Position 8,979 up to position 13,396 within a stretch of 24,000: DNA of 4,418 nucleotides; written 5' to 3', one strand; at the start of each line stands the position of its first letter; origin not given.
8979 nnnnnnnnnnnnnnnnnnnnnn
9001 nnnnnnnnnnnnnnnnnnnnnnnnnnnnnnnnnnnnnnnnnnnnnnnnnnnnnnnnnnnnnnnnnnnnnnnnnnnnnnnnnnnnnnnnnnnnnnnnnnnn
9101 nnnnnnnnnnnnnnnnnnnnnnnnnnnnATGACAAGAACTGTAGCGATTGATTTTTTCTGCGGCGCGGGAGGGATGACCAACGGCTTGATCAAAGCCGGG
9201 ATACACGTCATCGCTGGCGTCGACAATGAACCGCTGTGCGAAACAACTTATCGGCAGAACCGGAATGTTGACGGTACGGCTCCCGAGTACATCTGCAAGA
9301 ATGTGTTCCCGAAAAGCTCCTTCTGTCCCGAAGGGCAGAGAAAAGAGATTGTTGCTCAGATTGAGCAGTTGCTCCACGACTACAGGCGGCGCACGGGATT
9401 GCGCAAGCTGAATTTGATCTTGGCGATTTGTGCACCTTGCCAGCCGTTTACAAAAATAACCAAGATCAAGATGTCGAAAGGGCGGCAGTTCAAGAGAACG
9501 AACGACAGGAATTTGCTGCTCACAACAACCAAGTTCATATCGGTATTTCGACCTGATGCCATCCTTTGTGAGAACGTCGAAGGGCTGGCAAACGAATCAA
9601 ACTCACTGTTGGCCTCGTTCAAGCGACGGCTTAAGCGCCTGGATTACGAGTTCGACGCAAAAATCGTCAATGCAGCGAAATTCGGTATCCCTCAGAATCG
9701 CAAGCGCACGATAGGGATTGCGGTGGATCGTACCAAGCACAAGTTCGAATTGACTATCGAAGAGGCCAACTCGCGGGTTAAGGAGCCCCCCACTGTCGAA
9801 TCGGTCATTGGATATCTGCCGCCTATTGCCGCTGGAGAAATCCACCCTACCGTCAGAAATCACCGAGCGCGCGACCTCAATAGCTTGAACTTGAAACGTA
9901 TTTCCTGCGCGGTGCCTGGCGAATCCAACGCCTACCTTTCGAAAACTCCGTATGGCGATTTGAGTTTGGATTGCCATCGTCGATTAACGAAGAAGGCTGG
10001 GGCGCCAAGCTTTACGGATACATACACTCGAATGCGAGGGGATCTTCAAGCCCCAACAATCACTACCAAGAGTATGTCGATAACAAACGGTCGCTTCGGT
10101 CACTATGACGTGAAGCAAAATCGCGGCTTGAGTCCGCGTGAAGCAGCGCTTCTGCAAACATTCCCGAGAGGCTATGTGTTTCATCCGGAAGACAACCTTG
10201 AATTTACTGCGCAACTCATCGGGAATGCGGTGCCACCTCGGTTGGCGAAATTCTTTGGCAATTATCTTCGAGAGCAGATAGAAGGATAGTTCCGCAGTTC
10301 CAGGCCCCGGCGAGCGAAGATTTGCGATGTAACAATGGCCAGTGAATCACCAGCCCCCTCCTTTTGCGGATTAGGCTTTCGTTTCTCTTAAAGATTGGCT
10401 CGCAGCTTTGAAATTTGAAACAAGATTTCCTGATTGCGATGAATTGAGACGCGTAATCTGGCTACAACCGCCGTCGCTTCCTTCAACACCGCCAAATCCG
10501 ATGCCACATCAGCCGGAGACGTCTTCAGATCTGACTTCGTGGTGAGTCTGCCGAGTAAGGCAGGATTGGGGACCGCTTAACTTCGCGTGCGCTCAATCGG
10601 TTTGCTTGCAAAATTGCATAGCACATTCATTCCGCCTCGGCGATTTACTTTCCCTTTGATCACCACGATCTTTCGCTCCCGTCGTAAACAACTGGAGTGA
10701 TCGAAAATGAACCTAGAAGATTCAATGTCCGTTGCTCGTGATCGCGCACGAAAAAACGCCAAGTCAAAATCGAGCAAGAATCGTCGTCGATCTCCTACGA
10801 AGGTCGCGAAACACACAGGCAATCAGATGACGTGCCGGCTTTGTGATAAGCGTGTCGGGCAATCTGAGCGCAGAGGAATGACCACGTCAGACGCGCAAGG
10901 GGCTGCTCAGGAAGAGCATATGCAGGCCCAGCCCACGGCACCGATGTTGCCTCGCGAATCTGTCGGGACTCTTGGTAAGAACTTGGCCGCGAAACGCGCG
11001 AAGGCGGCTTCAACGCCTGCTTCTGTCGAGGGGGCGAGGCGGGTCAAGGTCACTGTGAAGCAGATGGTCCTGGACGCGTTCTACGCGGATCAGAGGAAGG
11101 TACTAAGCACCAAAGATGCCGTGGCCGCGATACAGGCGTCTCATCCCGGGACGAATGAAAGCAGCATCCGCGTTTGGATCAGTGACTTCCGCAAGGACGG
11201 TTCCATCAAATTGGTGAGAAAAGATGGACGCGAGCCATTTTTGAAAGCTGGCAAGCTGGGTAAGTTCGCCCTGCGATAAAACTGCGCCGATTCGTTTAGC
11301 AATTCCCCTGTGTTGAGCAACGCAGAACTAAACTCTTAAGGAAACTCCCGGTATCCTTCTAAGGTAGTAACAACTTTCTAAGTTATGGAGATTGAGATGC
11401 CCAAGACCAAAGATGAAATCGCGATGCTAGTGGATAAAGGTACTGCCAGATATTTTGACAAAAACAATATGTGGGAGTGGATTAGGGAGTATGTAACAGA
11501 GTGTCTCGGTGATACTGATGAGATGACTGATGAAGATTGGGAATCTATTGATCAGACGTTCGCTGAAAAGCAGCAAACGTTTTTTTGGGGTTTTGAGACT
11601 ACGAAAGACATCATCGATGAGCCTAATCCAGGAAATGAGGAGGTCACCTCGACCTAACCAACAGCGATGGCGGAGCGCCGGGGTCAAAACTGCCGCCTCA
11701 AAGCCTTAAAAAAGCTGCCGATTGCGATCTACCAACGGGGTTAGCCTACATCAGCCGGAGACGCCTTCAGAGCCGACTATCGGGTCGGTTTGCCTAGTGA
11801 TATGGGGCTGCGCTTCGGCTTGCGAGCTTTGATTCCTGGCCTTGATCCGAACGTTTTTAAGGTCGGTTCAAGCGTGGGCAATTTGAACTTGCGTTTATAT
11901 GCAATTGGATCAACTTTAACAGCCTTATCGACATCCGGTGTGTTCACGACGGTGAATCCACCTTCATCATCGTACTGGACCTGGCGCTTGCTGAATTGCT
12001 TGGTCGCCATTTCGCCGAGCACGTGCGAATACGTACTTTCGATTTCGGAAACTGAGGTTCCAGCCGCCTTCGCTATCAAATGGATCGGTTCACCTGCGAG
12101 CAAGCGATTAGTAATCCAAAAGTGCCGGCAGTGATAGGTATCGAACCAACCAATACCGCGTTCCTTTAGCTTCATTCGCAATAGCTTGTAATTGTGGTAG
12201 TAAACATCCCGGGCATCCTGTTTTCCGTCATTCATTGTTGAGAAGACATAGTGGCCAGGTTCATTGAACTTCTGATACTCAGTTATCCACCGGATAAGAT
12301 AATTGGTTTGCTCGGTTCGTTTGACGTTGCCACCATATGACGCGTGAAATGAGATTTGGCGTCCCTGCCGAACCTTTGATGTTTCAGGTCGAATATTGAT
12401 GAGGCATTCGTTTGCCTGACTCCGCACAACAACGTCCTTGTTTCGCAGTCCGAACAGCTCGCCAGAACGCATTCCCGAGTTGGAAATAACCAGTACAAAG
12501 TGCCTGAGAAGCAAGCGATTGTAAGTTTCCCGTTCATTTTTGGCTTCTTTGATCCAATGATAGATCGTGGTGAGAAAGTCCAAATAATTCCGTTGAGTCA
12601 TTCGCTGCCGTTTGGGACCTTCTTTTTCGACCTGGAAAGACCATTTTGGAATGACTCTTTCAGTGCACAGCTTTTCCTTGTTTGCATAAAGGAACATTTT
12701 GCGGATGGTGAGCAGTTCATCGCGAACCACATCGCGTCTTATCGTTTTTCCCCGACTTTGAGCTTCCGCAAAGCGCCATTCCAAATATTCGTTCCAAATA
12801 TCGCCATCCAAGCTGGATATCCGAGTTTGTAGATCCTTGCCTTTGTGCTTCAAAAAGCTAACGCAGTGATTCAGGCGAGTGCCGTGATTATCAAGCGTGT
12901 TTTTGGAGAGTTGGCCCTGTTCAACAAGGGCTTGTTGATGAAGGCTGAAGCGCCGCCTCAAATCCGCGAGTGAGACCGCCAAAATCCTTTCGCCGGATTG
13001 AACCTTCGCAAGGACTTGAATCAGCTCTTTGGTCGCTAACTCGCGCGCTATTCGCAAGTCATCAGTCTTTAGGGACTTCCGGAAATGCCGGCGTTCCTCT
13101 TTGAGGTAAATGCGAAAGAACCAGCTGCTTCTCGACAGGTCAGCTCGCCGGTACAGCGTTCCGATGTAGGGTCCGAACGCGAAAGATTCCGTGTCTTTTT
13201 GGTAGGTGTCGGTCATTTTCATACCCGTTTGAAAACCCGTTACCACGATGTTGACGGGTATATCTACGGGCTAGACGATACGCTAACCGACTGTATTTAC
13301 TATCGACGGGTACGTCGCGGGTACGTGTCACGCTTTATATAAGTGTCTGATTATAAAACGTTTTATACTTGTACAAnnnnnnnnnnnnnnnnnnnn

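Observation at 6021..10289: Overlapping four-gene cassette: small helical protein, 804-aa GHKL ATPase, Vsr-like nuclease, Dcm methyltransferase. Candidate undescribed methylation-linked ATP-dependent system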

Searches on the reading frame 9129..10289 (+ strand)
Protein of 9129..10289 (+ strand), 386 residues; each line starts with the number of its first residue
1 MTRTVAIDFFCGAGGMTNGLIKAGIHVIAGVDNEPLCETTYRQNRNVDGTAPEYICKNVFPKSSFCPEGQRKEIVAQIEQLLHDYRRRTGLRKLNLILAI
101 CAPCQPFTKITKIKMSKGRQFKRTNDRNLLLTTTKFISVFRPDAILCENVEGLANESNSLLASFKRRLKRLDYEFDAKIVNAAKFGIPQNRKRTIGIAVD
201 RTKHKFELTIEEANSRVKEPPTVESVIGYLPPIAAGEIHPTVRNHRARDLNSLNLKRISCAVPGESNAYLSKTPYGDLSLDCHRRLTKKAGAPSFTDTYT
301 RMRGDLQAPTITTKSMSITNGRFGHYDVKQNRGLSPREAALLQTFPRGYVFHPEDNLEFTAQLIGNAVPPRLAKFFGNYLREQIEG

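Call 4: search_protein_families(library=pfam, proteins=[window:9129-10289:+], max_evalue=0.01)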
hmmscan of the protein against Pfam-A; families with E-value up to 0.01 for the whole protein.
window:9129-10289:+ (386 aa): 1 family
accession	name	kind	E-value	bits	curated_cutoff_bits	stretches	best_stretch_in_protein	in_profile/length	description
PF00145.23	DNA_methylase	-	8.7e-45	154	22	2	97-377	64-319/324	C-5 cytosine-specific DNA methylase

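Call 7: search_protein_families(library=ncbifam, proteins=[window:9129-10289:+], max_evalue=1)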
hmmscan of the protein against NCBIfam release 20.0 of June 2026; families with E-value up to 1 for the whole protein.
window:9129-10289:+ (386 aa): 3 families
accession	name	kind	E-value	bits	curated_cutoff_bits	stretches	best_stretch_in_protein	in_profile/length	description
TIGR00675.1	dcm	superfamily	1.2e-31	110.6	100.65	1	7-374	2-323/329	DNA (cytosine-5-)-methyltransferase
NF007772.0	PRK10458.1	subfamily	0.0087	14.7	710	1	7-184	92-259/472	DNA cytosine methylase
TIGR00406.1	prmA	equivalog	0.012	15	183.15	1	3-55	160-212/288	50S ribosomal protein L11 methyltransferase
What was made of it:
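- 9129..10289 (+): C5 cytosine DNA methyltransferase (Dcm type) of a subfamily co-inherited with the ATPase. PF00145 at 8.7e-45 and TIGR00675 at 1.2e-31 (calls 4, 7).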

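Call 8: search_protein_families(library=padloc, proteins=[window:9129-10289:+], max_evalue=1)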
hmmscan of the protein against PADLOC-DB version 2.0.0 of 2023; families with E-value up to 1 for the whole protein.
window:9129-10289:+ (386 aa): 54 families (the best 25 are shown)
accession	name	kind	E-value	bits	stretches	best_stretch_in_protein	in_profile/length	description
PDLC03378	MTase_II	-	3.2e-64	215.4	1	5-382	4-328/344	Type II methyltransferase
PDLC02651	DrmMII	-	6.8e-63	210.8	1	4-379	3-352/371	DrmMII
PDLC03234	MTase_II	-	2.6e-52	176.3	1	4-385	5-367/375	Type II methyltransferase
PDLC00033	DruM2|DruM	-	1.4e-50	170.6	1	6-384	24-364/368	DNA cytosine methylase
PDLC03326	MTase_II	-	3.6e-38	129.8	1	1-381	2-373/412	Type II methyltransferase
PDLC02649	DrmMII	-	2.6e-37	126.8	3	70-237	96-254/422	DrmMII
PDLC03272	MTase_II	-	1.3e-35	121.4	1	3-384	74-390/407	Type II methyltransferase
PDLC03237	MTase_II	-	3.8e-35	119.1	2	6-201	796-970/1036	Type II methyltransferase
PDLC00026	DruM2|DruM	-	1.3e-34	118.3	1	3-385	4-319/336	DNA cytosine methylase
PDLC02648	DrmMII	-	3.2e-29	100.1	2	3-220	21-246/468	DrmMII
PDLC03307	MTase_II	-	3.4e-27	93.6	4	289-385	276-370/382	Type II methyltransferase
PDLC00030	DruM2|DruM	-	3.9e-25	86.8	1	7-385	9-365/380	DNA cytosine methylase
PDLC03368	MTase_II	-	7.8e-25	85.3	1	8-374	88-419/427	Type II methyltransferase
PDLC03343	MTase_II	-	2.3e-24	84.1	3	116-200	82-168/462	Type II methyltransferase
PDLC03232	MTase_II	-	2.5e-24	83.9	3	284-377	363-453/465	Type II methyltransferase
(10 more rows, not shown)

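Call 71: find_related_loci(query=window:9129-10289:+, collection=metagenome_contigs, flank=5000)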
Query window:9129-10289:+ (386 aa) in metagenome_contigs; peptide patterns used: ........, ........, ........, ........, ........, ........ (x = any residue, [..] = any of these).
210 stretches matched a pattern; 16 encode a relative of the query (tblastn E <= 1e-3); 15 distinct loci.
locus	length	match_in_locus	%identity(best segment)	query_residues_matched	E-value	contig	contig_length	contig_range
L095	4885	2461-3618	85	1-386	0e+0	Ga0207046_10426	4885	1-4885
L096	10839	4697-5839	65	1-380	2e-171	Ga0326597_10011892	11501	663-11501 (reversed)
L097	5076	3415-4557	64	5-384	7e-174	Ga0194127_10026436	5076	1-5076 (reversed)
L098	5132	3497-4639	64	5-384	9e-174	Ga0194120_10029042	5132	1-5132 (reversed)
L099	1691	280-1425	62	1-382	0e+0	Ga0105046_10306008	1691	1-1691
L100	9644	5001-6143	63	5-384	5e-165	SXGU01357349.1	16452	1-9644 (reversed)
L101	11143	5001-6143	61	3-384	2e-161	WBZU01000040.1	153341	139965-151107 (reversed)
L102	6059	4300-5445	60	3-384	2e-160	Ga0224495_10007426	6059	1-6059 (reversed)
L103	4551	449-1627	47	3-385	6e-118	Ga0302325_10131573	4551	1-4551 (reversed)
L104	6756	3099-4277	47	3-385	5e-117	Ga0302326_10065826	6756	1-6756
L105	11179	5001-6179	46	3-385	3e-113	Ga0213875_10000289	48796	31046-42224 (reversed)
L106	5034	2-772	65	128-385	3e-112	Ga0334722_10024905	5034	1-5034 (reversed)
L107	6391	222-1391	45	5-384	5e-109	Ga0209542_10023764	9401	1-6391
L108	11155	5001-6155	66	1-385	2e-176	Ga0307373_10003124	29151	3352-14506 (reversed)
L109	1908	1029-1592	56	130-316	3e-67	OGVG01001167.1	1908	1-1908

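Call 72: search_solved_structures(query=window:9129-10289:+, max_evalue=0.001)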
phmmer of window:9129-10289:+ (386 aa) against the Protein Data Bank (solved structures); distinct sequences matched with E-value up to 0.001: 38.
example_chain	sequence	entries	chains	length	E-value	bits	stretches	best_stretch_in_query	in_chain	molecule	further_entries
3ubt_Y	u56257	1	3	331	3.5e-11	46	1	135-380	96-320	Modification methylase HaeIII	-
1dct_A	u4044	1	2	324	5e-11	45.5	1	134-375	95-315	PROTEIN (MODIFICATION METHYLASE HAEIII)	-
10mh_A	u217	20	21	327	9.1e-11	44.6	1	99-198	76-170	PROTEIN (CYTOSINE-SPECIFIC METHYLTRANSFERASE HHAI) | HaeIII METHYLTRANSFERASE | Modification methylase HhaI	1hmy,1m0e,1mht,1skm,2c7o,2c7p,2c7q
1svu_A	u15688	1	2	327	9.2e-11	44.6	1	100-198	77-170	Modification methylase HhaI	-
2uyh_A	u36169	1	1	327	1e-10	44.5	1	100-198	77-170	MODIFICATION METHYLASE HHAI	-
9ped_A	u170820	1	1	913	1e-10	44.4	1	3-195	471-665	DNA (cytosine-5)-methyltransferase 1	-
9m5u_A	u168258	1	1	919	1e-10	44.4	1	3-195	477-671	DNA (cytosine-5)-methyltransferase 1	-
9v4p_A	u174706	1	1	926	1.1e-10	44.4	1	3-195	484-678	DNA (cytosine-5)-methyltransferase 1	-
1fjx_A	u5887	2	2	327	1.1e-10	44.3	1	99-198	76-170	HHAI DNA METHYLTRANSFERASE | MODIFICATION METHYLASE HHAI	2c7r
2i9k_A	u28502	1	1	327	1.2e-10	44.2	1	99-198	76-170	Modification methylase HhaI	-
2zcj_A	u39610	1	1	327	2.4e-10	43.2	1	99-198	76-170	Modification methylase HhaI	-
5guv_A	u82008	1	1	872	3.3e-10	42.7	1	98-199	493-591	DNA (cytosine-5)-methyltransferase 1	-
2uz4_A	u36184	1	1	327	3.5e-10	42.7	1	100-196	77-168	MODIFICATION METHYLASE HHAI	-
2z6a_A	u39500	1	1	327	3.7e-10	42.6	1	127-198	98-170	Modification methylase HhaI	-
2uyc_A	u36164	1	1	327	4.2e-10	42.4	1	99-197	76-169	MODIFICATION METHYLASE HHAI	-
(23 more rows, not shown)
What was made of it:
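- Tried and rejected: Homology to solved methylases (HaeIII, HhaI) is too distant to infer the target (call 72).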

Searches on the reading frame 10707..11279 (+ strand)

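Call 4: search_protein_families(library=pfam, proteins=[window:10707-11279:+], max_evalue=0.01)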
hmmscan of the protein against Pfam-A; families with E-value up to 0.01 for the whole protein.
window:10707-11279:+ (190 aa): 1 family
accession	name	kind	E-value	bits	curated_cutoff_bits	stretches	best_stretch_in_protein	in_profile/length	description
PF24706.1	DUF7669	-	0.0043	17.7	23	1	117-165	2-52/75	Domain of unknown function (DUF7669)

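Call 8: search_protein_families(library=padloc, proteins=[window:10707-11279:+], max_evalue=1)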
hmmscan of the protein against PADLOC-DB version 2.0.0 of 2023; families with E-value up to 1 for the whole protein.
window:10707-11279:+ (190 aa): 1 family
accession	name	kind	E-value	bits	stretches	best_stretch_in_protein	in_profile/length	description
PDLC00070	GajA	-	0.0044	13.7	1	119-168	43-92/596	AAA ATPase domain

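Call 78: search_protein_families(library=phrogs, proteins=[window:10707-11279:+], max_evalue=0.01)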
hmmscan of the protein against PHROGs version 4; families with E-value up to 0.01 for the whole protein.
window:10707-11279:+ (190 aa): 0 families

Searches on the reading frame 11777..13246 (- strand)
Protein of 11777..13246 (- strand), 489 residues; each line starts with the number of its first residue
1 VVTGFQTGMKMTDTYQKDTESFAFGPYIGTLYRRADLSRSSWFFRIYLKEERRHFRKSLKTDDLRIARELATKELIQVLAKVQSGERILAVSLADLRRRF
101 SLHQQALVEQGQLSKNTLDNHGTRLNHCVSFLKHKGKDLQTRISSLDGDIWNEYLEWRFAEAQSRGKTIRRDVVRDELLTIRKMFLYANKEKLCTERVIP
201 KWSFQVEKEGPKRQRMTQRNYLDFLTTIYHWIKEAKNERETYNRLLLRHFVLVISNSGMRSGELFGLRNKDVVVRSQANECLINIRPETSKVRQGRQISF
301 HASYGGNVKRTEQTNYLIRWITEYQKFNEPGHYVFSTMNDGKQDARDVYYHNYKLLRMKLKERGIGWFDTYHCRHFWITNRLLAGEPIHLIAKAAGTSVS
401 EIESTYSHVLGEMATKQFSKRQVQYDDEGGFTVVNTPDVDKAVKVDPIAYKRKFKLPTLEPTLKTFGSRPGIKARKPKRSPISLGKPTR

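Call 4: search_protein_families(library=pfam, proteins=[window:11777-13246:-], max_evalue=0.01)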
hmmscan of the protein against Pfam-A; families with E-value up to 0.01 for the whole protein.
window:11777-13246:- (489 aa): 3 families
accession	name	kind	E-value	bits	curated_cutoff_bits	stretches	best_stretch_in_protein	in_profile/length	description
PF00589.27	Phage_integrase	-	5.9e-07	29.9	27.1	1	238-409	19-168/172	Phage integrase family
PF02899.23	Phage_int_SAM_1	-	0.0018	19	22.3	1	105-172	6-68/83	Phage integrase, N-terminal SAM-like domain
PF13102.12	Phage_int_SAM_5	-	0.0051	17.6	22.3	1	112-201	16-95/98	Phage integrase SAM-like domain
